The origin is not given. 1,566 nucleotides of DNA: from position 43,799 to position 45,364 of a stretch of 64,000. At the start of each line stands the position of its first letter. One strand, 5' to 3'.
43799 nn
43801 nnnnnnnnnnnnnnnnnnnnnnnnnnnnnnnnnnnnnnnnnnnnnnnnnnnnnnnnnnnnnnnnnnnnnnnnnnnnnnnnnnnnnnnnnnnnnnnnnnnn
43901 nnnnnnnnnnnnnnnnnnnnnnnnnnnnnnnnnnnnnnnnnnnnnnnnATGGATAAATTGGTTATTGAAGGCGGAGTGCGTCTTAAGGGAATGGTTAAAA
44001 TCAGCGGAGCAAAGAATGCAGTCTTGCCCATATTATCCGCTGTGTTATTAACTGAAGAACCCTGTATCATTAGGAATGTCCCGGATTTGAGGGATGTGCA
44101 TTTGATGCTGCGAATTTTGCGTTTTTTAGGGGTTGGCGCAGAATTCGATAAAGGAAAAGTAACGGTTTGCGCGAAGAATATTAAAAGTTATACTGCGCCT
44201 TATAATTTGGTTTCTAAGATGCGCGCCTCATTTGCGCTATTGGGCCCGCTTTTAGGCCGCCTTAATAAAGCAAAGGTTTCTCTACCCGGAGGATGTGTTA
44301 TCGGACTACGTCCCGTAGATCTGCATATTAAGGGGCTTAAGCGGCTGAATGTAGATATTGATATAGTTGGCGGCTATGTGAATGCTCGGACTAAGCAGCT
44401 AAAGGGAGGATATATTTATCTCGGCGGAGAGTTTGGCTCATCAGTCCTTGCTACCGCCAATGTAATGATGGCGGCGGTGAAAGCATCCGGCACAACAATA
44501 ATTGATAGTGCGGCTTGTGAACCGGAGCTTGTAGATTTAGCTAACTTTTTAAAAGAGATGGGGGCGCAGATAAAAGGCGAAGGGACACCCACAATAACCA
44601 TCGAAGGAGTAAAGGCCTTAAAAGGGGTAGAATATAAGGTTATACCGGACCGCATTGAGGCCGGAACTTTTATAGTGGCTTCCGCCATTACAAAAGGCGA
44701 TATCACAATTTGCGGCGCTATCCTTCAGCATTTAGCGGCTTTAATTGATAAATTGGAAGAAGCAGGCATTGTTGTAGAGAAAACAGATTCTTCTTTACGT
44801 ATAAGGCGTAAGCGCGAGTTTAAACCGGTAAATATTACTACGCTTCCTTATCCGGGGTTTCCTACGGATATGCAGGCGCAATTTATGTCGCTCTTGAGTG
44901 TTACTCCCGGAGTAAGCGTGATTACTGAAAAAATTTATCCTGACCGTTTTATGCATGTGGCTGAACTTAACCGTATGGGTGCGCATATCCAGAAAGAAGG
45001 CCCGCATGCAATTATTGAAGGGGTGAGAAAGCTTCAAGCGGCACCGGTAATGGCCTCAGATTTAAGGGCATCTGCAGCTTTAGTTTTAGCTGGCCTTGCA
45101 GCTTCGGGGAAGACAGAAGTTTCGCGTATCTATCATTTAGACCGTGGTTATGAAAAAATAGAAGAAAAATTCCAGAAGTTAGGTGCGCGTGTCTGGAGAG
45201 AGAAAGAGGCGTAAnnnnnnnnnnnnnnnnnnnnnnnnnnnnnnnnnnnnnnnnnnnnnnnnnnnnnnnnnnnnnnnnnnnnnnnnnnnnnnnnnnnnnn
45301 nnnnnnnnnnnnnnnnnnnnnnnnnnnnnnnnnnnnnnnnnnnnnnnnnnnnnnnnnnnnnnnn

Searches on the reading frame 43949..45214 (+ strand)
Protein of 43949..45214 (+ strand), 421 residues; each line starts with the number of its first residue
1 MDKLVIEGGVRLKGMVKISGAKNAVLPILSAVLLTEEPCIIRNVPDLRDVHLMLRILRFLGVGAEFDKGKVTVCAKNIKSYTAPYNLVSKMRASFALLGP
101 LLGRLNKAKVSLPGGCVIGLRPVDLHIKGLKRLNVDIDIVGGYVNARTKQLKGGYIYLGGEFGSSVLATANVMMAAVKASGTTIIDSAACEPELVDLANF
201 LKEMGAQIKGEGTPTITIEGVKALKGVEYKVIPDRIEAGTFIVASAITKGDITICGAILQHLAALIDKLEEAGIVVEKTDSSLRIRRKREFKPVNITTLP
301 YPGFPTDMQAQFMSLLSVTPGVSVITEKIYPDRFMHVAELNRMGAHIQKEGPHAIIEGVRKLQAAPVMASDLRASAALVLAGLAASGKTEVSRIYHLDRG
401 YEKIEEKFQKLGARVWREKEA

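Call 52: search_protein_families(library=pfam, proteins=[window:43949-45214:+], max_evalue=0.01)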
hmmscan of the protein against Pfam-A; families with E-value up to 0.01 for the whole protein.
window:43949-45214:+ (421 aa): 2 families
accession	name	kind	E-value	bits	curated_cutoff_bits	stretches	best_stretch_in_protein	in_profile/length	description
PF00275.25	EPSP_synthase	-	4.8e-110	368.6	22.8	1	7-407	2-416/417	EPSP synthase (3-phosphoshikimate 1-carboxyvinyltransferase)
PF20597.4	pAdhesive_15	-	0.0058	17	23.8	1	139-220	59-140/254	Putative Ice-binding-like adhesive domain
